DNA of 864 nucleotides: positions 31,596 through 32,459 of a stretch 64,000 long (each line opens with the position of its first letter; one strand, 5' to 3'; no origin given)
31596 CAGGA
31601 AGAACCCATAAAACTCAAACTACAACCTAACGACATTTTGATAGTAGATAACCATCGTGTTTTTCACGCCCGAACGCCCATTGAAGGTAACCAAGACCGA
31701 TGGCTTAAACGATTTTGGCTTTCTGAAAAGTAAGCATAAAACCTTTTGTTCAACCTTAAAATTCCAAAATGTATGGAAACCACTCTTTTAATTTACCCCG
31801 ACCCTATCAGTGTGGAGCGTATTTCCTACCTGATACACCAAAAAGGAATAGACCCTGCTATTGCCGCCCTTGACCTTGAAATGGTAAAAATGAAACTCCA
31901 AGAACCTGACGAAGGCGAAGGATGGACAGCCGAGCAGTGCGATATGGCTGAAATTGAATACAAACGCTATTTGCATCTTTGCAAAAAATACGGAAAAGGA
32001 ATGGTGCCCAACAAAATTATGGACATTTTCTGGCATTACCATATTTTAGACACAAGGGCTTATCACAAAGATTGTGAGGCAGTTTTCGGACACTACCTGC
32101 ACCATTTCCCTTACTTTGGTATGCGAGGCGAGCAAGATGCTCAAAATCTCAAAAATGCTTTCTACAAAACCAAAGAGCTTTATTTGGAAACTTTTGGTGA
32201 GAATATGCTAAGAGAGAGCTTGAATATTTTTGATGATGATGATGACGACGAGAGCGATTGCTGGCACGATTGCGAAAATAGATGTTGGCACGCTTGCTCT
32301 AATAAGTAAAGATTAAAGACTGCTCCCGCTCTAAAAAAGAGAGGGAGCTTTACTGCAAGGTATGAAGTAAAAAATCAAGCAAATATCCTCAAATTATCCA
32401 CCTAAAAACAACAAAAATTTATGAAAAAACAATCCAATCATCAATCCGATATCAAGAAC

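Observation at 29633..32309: Radical SAM (B12-domain) + miniature TauD/TfdA dioxygenase + GRDP-like protein with a Cys-Trp-His tail: candidate uncharacterised modification system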

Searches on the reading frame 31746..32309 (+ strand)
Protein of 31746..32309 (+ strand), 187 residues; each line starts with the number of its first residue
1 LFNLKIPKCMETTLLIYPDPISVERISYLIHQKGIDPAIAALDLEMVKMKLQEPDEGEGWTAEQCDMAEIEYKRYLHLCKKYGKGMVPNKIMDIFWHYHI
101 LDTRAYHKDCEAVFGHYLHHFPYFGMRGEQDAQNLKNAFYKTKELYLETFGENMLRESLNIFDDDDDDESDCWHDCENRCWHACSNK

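Call 3: search_protein_families(library=pfam, proteins=[window:31746-32309:+], max_evalue=0.1)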
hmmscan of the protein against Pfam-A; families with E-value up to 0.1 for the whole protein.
window:31746-32309:+ (187 aa): 1 family
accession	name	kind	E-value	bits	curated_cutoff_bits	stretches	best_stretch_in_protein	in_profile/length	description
PF07173.17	GRDP-like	-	0.0079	17.3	22.7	1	67-109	96-143/143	Glycine-rich domain-containing protein-like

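Call 4: search_protein_families(library=ncbifam, proteins=[window:31746-32309:+], max_evalue=0.1)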
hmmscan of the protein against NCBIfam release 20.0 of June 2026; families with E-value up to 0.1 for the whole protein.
window:31746-32309:+ (187 aa): 0 families

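Call 8: find_homologous_proteins(query=window:31773-32309:+)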
Query window:31773-32309:+ (178 aa): 1026 proteins with E <= 0.001 among 1066 candidates; the best 120 are listed.
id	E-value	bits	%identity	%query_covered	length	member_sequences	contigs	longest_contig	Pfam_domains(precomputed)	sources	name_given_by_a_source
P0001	3.2e-123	426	100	100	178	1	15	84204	PF27765.1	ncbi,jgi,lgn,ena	jgi:hypothetical protein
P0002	9.5e-115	399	93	100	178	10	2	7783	PF27765.1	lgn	-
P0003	3.0e-92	325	78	99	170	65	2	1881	PF27765.1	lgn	-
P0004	3.4e-90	319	77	99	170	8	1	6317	PF27765.1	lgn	-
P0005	4.8e-89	315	77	99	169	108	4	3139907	PF27765.1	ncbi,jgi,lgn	jgi:hypothetical protein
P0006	8.0e-89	314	75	99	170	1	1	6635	PF27765.1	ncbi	-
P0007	1.7e-88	313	77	99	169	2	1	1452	PF27765.1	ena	-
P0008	3.4e-88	312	73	99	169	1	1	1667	PF27765.1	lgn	-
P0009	2.7e-87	309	77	99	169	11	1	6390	PF27765.1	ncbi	-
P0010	1.2e-86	307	74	99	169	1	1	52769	PF27765.1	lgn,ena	-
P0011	3.7e-86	306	75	99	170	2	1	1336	PF27765.1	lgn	-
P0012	3.2e-85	302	72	100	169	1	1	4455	PF27765.1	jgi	-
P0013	5.2e-85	302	73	99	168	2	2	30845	PF27765.1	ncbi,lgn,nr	ncbi:MAG: hypothetical protein NZ519_01635 [Bacteroidia bacterium]|nr:hypothetical protein [Bacteroi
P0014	8.4e-85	301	71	100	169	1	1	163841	PF27765.1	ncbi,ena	-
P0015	8.8e-85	301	72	99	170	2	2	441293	PF27765.1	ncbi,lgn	ncbi:MAG: glycine-rich domain-containing protein [Flavobacteriales bacterium]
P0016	1.6e-84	300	74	99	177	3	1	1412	PF27765.1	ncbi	-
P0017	3.2e-84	299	74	99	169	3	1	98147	PF27765.1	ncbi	-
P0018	8.5e-84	298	75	99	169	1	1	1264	PF27765.1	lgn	-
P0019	1.4e-83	297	73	99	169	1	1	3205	PF27765.1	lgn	-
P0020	2.8e-83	296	71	100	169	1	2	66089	PF27765.1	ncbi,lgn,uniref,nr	ncbi:hypothetical protein [Flavobacterium sp.]|uniref:glycine-rich domain-containing protein n=1 Tax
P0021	9.2e-83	294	72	100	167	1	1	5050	PF27765.1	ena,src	-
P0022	9.6e-83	294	71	100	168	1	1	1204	PF27765.1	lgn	-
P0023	1.5e-82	294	72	99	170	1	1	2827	PF27765.1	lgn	-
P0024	2.8e-82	293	69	99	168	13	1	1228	PF27765.1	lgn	-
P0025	3.2e-82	293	73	99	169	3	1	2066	PF27765.1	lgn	-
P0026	4.2e-82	292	70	100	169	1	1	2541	PF27765.1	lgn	-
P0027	7.8e-82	291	72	99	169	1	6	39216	PF27765.1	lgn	-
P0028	8.3e-82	291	70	100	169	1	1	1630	PF27765.1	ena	-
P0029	1.8e-81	290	71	100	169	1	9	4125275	PF27765.1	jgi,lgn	jgi:hypothetical protein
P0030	2.9e-80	286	69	100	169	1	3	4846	PF27765.1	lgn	-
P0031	4.7e-80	286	69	100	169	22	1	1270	PF27765.1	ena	-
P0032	4.9e-80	286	70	99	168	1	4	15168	PF27765.1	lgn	-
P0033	8.0e-80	285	71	97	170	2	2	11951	PF27765.1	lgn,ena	-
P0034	8.5e-80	285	67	99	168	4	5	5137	PF27765.1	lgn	-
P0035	9.1e-80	285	70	100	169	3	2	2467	PF27765.1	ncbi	-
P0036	1.0e-79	285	70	100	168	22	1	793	PF27765.1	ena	-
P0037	2.8e-79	283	70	98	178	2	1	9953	PF27765.1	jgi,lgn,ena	jgi:hypothetical protein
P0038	3.6e-79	283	69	100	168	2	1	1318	PF27765.1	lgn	-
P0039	7.2e-79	282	69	100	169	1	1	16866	PF27765.1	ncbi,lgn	-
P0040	1.3e-78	281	69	99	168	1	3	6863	PF27765.1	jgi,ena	-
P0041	1.4e-78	281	66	100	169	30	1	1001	PF27765.1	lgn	-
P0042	1.5e-78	281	67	99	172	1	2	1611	PF27765.1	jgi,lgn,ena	-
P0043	2.2e-78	280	73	97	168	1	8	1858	PF27765.1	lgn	-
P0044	6.2e-78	279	69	99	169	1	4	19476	PF27765.1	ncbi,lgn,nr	ncbi:MAG: hypothetical protein EAZ85_07960 [Bacteroidetes bacterium]|nr:MAG: hypothetical protein EA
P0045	1.2e-77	278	65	99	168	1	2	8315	PF27765.1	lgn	-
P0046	4.0e-77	276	68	100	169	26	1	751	PF27765.1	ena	-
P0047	4.2e-77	276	68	99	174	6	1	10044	PF27765.1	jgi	jgi:hypothetical protein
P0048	8.7e-77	275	68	99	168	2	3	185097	PF27765.1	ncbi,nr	ncbi:MAG: hypothetical protein IPN76_24760 [Saprospiraceae bacterium]|nr:hypothetical protein [Sapro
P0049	1.8e-76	274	68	98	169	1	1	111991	PF27765.1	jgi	jgi:hypothetical protein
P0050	3.4e-76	273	66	98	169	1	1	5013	PF27765.1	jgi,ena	-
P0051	4.0e-76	273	68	99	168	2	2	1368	PF27765.1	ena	-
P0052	4.4e-76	273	66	99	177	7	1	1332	PF27765.1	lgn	-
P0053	6.7e-76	272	66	99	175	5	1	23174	PF27765.1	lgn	-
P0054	9.1e-76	272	68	97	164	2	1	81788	PF27765.1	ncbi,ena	-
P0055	1.7e-75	271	66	99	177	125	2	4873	PF27765.1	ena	-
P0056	1.9e-75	271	66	100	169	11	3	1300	PF27765.1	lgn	-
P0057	2.0e-75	271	66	99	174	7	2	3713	PF27765.1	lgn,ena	-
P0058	2.2e-75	270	65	99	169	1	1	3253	PF27765.1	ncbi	-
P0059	2.3e-75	270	80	80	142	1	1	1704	PF27765.1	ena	-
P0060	4.4e-75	269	66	99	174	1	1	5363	PF27765.1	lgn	-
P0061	7.3e-75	269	66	100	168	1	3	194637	PF27765.1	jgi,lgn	jgi:hypothetical protein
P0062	7.9e-75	269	69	96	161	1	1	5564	PF27765.1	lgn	-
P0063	8.4e-75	269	66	99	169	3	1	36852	PF27765.1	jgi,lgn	jgi:hypothetical protein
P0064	1.0e-74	268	65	99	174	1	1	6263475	PF27765.1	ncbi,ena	-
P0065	1.4e-74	268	66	100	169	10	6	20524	PF27765.1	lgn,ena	-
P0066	6.0e-74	266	66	97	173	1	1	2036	PF27765.1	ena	-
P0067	8.1e-74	265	66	99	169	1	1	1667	PF27765.1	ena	-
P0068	9.2e-74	265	66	100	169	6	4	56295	PF27765.1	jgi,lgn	jgi:hypothetical protein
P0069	1.1e-73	265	65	100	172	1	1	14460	PF27765.1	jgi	jgi:hypothetical protein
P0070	1.3e-73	265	65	100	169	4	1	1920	PF27765.1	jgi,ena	-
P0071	1.9e-73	264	64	99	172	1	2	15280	PF27765.1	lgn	-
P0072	2.1e-73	264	66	97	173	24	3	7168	PF27765.1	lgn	-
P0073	3.4e-73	263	64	100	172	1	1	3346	PF27765.1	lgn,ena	-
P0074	3.7e-73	263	65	100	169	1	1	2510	PF27765.1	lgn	-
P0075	4.5e-73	263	65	100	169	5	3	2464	PF27765.1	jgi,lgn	jgi:hypothetical protein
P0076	5.0e-73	263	62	97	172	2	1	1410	PF07173.18,PF27765.1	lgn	-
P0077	2.1e-72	261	64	98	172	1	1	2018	PF27765.1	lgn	-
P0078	2.4e-72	260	66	97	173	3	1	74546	PF27765.1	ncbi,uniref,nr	ncbi:glycine-rich domain-containing protein [Microscilla marina]|uniref:Glycine-rich domain-containi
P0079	3.2e-72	260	66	97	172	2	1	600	PF27765.1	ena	-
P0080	7.3e-72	259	65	100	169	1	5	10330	PF27765.1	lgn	-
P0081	1.0e-71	258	64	100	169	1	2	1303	PF27765.1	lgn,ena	-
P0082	1.2e-71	258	63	100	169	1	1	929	PF27765.1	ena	-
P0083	4.5e-71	256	66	95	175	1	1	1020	PF27765.1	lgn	-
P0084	4.8e-71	256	63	96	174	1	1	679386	PF27765.1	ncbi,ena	-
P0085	5.2e-71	256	63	98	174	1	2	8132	PF27765.1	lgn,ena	-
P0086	7.8e-71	256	63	98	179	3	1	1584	PF27765.1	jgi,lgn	-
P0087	1.1e-70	255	63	99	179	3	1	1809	PF27765.1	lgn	-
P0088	1.3e-70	255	64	100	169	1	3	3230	PF27765.1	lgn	-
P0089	1.7e-70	254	63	99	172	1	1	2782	PF27765.1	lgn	-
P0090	1.8e-70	254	64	98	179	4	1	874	PF27765.1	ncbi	-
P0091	2.2e-70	254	65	97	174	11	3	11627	PF27765.1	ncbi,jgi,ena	-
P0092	3.1e-70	254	64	97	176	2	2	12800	PF27765.1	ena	-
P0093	3.2e-70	254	64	100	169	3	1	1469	PF27765.1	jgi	jgi:hypothetical protein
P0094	5.1e-70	253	64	98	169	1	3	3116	PF27765.1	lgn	-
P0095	7.5e-70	252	62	98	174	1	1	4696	PF27765.1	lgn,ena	-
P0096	7.7e-70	252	62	100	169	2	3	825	PF27765.1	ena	-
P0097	9.2e-70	252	64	98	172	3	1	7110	PF27765.1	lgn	-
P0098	1.5e-69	251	66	98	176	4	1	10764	PF07173.18,PF27765.1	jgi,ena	-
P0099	2.0e-69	251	64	97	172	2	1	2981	PF27765.1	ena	-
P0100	2.2e-69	251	62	97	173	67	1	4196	PF27765.1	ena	-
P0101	4.9e-69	250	63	99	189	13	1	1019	PF27765.1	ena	-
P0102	5.5e-69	250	62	97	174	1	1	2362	PF27765.1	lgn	-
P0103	8.7e-69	249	67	96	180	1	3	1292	PF27765.1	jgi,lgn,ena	-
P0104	9.4e-69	249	62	100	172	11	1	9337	PF27765.1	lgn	-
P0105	1.0e-68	249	64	97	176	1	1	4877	PF27765.1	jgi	-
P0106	2.0e-68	248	60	99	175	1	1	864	PF27765.1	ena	-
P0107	3.8e-68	247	62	97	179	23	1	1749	PF27765.1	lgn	-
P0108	4.0e-68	247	63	98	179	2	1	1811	PF27765.1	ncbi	-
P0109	4.3e-68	247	63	97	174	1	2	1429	PF27765.1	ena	-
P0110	6.8e-68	246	61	99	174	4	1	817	PF27765.1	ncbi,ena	-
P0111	7.1e-68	246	65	97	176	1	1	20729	PF27765.1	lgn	-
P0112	7.8e-68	246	66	97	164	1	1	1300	PF27765.1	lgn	-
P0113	1.0e-67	245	62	98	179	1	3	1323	PF27765.1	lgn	-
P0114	1.4e-67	245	63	99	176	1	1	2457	PF27765.1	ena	-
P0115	1.5e-67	245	63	98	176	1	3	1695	PF07173.18,PF27765.1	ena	-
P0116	2.3e-67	244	62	100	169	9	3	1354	PF27765.1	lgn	-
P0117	2.9e-67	244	100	57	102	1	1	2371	PF27765.1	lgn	-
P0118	3.0e-67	244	62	98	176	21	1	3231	PF07173.18,PF27765.1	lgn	-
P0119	3.2e-67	244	62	99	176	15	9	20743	PF27765.1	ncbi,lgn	-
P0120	3.9e-67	243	64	92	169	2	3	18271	PF27765.1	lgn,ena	-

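Call 10: find_related_loci(query=A1, collection=genome_contigs, flank=10000)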
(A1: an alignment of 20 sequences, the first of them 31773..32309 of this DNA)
Query A1 (178 aa) in genome_contigs; peptide patterns used: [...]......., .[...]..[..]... (x = any residue, [..] = any of these).
599 stretches matched a pattern (row limit reached: there are more); 519 encode a relative of the query (tblastn E <= 1e-3); the best 80 are kept; 80 distinct loci.
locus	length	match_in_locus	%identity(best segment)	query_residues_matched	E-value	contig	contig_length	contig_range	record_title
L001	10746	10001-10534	93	1-178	1e-110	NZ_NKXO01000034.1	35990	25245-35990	Raineya orbicola strain SPSPC-11 Contig0034, whole genome shotgun sequence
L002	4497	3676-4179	79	1-177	5e-94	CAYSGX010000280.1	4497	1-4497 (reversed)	MAG TPA_asm: uncultured Chitinophagaceae bacterium isolate SRP344714_co1_127 genome assembly, contig: NODE_32016_length_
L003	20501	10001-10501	77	1-177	6e-93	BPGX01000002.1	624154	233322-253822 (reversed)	MAG: Bacteroidia bacterium KatS3mg027 DNA, scaffold_1590, whole genome shotgun sequence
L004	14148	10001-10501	77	1-177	8e-93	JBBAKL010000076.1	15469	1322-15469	MAG: Bacteroidia bacterium isolate EUL_036 ctg76-EUL_036, whole genome shotgun sequence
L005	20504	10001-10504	77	1-177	2e-92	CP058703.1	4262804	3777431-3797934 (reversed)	MAG: Cyclobacteriaceae bacterium isolate SSA6 chromosome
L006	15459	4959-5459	76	1-177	5e-92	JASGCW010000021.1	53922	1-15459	MAG: Limnohabitans sp. isolate MAG20 NODE_266_length_53922_cov_22.819574, whole genome shotgun sequence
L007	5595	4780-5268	75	6-178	6e-91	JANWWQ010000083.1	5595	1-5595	MAG: Flavobacteriales bacterium isolate SKYG26 NODE_83_length_5595_cov_14.976622, whole genome shotgun sequence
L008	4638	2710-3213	75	1-177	4e-90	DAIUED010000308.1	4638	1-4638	MAG TPA_asm: Bacteroidota bacterium isolate CTOTU24481 NODE_9417_length_4638_cov_4.082042, whole genome shotgun sequence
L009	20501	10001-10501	73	1-177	3e-89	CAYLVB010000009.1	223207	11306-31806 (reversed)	MAG TPA_asm: uncultured Flavobacteriaceae bacterium isolate binchicken_co174_12 genome assembly, contig: NODE_20_length_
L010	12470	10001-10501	73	1-177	1e-87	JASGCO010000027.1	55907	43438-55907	MAG: Sediminibacterium sp. isolate MAG03 NODE_249_length_55907_cov_20.580194, whole genome shotgun sequence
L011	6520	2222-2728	71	1-178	7e-87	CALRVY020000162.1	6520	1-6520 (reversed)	MAG: Pseudanabaena sp. UWO311 isolate JJ-KV9-13-3-m1-bin300 genome assembly, contig: JJ-ZL85-90-C1046, whole genome shot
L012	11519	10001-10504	70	1-178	2e-85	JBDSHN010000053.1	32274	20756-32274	MAG: Bacteroidia bacterium isolate cluster1_bin.277 k127_5602058, whole genome shotgun sequence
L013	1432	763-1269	70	1-178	6e-89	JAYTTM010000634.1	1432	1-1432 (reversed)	MAG: Chitinophagaceae bacterium isolate GFS_5371 GFS_5371_633, whole genome shotgun sequence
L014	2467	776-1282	70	1-178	1e-85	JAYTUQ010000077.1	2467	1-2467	MAG: Saprospiraceae bacterium isolate GFS_5581 GFS_5581_76, whole genome shotgun sequence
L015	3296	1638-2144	69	1-178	4e-82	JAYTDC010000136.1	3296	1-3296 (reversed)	MAG: Segetibacter sp. isolate GFS_1656 GFS_1656_135, whole genome shotgun sequence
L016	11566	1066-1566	69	1-177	1e-81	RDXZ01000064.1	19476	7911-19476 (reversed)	MAG: Bacteroidetes bacterium isolate PH2015_09S_30_10 PH2015_09S_scaffold_197, whole genome shotgun sequence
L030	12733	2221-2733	62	1-177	2e-73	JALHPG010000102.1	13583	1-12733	MAG: Bacteroidia bacterium isolate bin.223_sub c_000000017266, whole genome shotgun sequence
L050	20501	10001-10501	56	3-177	4e-64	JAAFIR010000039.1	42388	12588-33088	MAG: Leptospirales bacterium isolate bin32.maxbin.ball.103 WN_Leptospirales_scaffold_7, whole genome shotgun sequence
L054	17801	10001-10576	52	1-175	2e-62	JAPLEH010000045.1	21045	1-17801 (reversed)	MAG: Bacteroidetes bacterium isolate LacPavin_0920_WC90_MAG_44_13 LacPavin_0920_WC90_scaffold_12379, whole genome shotgu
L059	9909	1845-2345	57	3-177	4e-62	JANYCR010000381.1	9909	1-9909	MAG: Leptospiraceae bacterium isolate 336R_metabinner_194_sub 336R_k141_1338009, whole genome shotgun sequence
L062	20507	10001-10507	55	1-178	4e-61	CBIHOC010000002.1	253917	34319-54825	MAG TPA_asm: uncultured Chryseobacterium sp. isolate SRR18156182_binner12_Refined_23 genome assembly, contig: ERZ2733683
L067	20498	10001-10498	53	1-177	2e-59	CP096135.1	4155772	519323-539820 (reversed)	MAG: Sphingobacteriales bacterium JAD_PAG50586_3 chromosome, complete genome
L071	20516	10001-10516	53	1-178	3e-58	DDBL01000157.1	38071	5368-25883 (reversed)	MAG TPA_asm: Leptospiraceae bacterium UBA2033 UBA2033_contig_222, whole genome shotgun sequence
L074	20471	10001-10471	52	12-177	2e-53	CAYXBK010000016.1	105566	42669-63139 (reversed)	MAG TPA_asm: uncultured Chitinophagales bacterium isolate SRP173033_co1_49 genome assembly, contig: NODE_250_length_1055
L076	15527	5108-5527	55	30-177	4e-47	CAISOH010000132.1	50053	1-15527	MAG: uncultured Bacteroidetes bacterium isolate MJ-time_bin-6658 genome assembly, contig: bin-6658:132/453, whole genome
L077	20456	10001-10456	49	9-173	8e-44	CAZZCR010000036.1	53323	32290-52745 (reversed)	MAG TPA_asm: uncultured Flavipsychrobacter sp. isolate SRP302895_co1_191 genome assembly, contig: NODE_1080_length_53323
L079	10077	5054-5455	53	30-163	3e-42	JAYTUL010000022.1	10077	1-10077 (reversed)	MAG: bacterium isolate GFS_5529 GFS_5529_21, whole genome shotgun sequence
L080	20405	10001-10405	50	29-163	2e-41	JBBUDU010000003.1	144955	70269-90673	MAG: Patescibacteria group bacterium isolate H41-bin073_1 H41_bin073_1_000000000003, whole genome shotgun sequence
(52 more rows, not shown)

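Call 26: search_protein_families(library=padloc, proteins=[window:31773-32309:+], max_evalue=0.01)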
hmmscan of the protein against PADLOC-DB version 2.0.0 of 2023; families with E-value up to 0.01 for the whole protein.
window:31773-32309:+ (178 aa): 0 families

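Call 27: predict_structure(alignment_id=A2)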
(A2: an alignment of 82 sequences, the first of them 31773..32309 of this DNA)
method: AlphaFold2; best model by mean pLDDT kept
length: 178 residues; sequences in the alignment: 82
mean_pLDDT: 83.4   pTM: 0.82
mean pLDDT of the five models: 83.4, 82.7, 82.5, 82.1, 80.9
residues with pLDDT >= 90: 106; 70-90: 31; 50-70: 22; < 50: 19
segments of 3 or more residues with pLDDT < 50: 156-162, 171-178
pLDDT, mean of each block of 10 residues (from residue 1): 75 98 98 97 93 96 97 90 92 94 93 64 84 95 83 52 50 41
secondary structure, 60 per line:
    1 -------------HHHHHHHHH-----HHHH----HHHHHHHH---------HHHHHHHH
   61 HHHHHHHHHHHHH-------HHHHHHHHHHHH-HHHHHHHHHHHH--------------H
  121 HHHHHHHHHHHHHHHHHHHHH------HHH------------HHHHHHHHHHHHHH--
elements in order: H14-22 H28-31 H36-43 H53-73 H81-92 H94-105 H120-141 H163-176

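Call 30: fold_search(model_id=the predicted structure, library=pdb)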
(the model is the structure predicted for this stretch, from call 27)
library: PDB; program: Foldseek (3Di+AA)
matches with E <= 10: 30; with E <= 0.001: 0
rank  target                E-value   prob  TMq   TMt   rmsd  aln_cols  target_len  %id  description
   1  7sqc_3M               9.1e-01  0.08  0.20  0.15  16.6       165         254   14  Ciliary C1 central pair apparatus isolated from Chlamydomonas reinhardtii (released 2022-04-13)
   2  3j9x_1                3.5e+00  0.12  0.23  0.31   8.9       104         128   12  A Virus that Infects a Hyperthermophile Encapsidates A-Form DNA (released 2015-06-03)
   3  8snl_B                3.7e+00  0.04  0.17  0.08  14.9       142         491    6  Structure of human ADAM17/iRhom2 sheddase complex (released 2024-05-29)
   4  7zbh_K                4.3e+00  0.04  0.18  0.11  13.7       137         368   12  ATP-dependent zinc metalloprotease FtsH (BB0789) from Borrelia burgdorferi (released 2023-04-05)
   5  5nx4_B                4.5e+00  0.02  0.17  0.12  14.8       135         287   12  Crystal structure of Linalool/Nerolidol synthase from Streptomyces clavuligerus (released 2017-09-20)
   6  1h4l_D                5.1e+00  0.03  0.21  0.23  14.5       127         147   12  Structure and regulation of the CDK5-p25(nck5a) complex (released 2002-08-14)
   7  8bbm                  5.3e+00  0.04  0.19  0.19  14.3       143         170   10  DNA binding domain of J-DNA Binding Protein 1 (JBP1) (released 2022-11-09)
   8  7oom_A                5.6e+00  0.04  0.19  0.24  15.2       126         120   10  N-terminal domain of FlSp spidroin from Nephila clavipes (released 2022-06-08)
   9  6h2n_B                5.9e+00  0.03  0.15  0.10  13.2       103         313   13  TarP-UDP-GlcNAc-Mg (released 2018-09-26)
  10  6h4f_P                5.9e+00  0.03  0.15  0.10  13.2       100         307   14  TarP-3RboP (released 2018-09-26)
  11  8jgx_A                6.3e+00  0.02  0.17  0.08  13.7       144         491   15  Crystal structure of Acinetobacter baumannii exopolyphosphatase (released 2024-05-15)
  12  7kk2_A                6.6e+00  0.02  0.15  0.08  16.9       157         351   12  Structure of the catalytic domain of PARP1 (released 2021-01-06)
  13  5knn_F                7.0e+00  0.01  0.13  0.08  12.9       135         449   13  Evolutionary gain of alanine mischarging to non-cognate tRNAs with a G4:U69 base pair (released 2016-09-28)
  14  3vvx_A                7.4e+00  0.02  0.17  0.16  15.5       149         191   15  Crystal Strucuture of RamR (Transcriptional Regurator of TetR Family) from Salmonella Typhimurium (released 2013-07-03)
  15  8xku_F                7.4e+00  0.01  0.16  0.08  20.4       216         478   10  Cryo-EM structure of the Ycf2-FtsHi motor complex from Arabidopsis in ATP-bound state (released 2024-09-11)
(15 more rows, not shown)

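Call 31: search_protein_representatives(alignment_id=A2)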
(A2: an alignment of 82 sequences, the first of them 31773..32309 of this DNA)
Query: 82 sequences, 172 profile positions. Proteins with E-value up to 0.001 (for the whole library): 8680; up to 1e-10: 2617; up to 1e-30: 414. The best 150 are listed.
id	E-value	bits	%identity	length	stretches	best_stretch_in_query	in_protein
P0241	7.2e-78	276.5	-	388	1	5-170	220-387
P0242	7.5e-73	260.1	-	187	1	6-171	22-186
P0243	1.0e-71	256.5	-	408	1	6-170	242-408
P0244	2.5e-67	242.2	-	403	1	14-171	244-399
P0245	6.7e-64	231.0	-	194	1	8-151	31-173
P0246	1.2e-57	210.6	-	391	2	24-147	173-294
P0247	1.2e-51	191.1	-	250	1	8-126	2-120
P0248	1.1e-50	188.0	-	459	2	26-145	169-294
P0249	9.5e-49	181.7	-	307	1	9-150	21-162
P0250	1.2e-47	178.1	-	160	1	31-151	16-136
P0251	2.5e-47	177.1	-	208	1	23-165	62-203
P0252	2.9e-47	176.9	-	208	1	12-157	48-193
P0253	1.8e-45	171.0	-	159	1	31-170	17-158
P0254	1.2e-44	168.3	-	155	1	22-156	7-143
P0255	2.8e-44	167.1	-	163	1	32-147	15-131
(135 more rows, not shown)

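Call 36: search_protein_families(library=pfam, alignment_id=A3, max_evalue=0.00001)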
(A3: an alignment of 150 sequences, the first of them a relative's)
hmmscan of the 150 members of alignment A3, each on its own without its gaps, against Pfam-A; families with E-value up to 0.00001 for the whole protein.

A. member 1, L001:4891-7065:- (724 aa): 0 families

B. families by the number of members that match (of 150 scanned): 115 families (the first 25 are shown)
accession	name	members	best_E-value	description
PF06580.19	His_kinase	4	1.5e-11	Histidine kinase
PF00072.30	Response_reg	4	1e-08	Response regulator receiver domain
PF02233.22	PNTB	2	2.9e-192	NAD(P) transhydrogenase beta subunit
PF00239.26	Resolvase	2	1.5e-25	Resolvase, N terminal domain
PF00583.31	Acetyltransf_1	2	2.3e-21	Acetyltransferase (GNAT) family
PF08534.16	Redoxin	2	8.5e-20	Redoxin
PF13905.12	Thioredoxin_8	2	4.9e-18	Thioredoxin-like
PF00578.27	AhpC-TSA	2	8.1e-18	AhpC/TSA family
PF04055.27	Radical_SAM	2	8.1e-16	Radical SAM superfamily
PF13508.13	Acetyltransf_7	2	9.5e-15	Acetyltransferase (GNAT) domain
PF00027.35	cNMP_binding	2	1.7e-14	Cyclic nucleotide-binding domain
PF07508.19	Recombinase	2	2.2e-14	Recombinase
PF13673.13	Acetyltransf_10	2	7.1e-14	Acetyltransferase (GNAT) domain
PF07007.17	LprI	2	7.3e-12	Lysozyme inhibitor LprI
PF08845.15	SymE_toxin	2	1.8e-11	Toxin SymE, type I toxin-antitoxin system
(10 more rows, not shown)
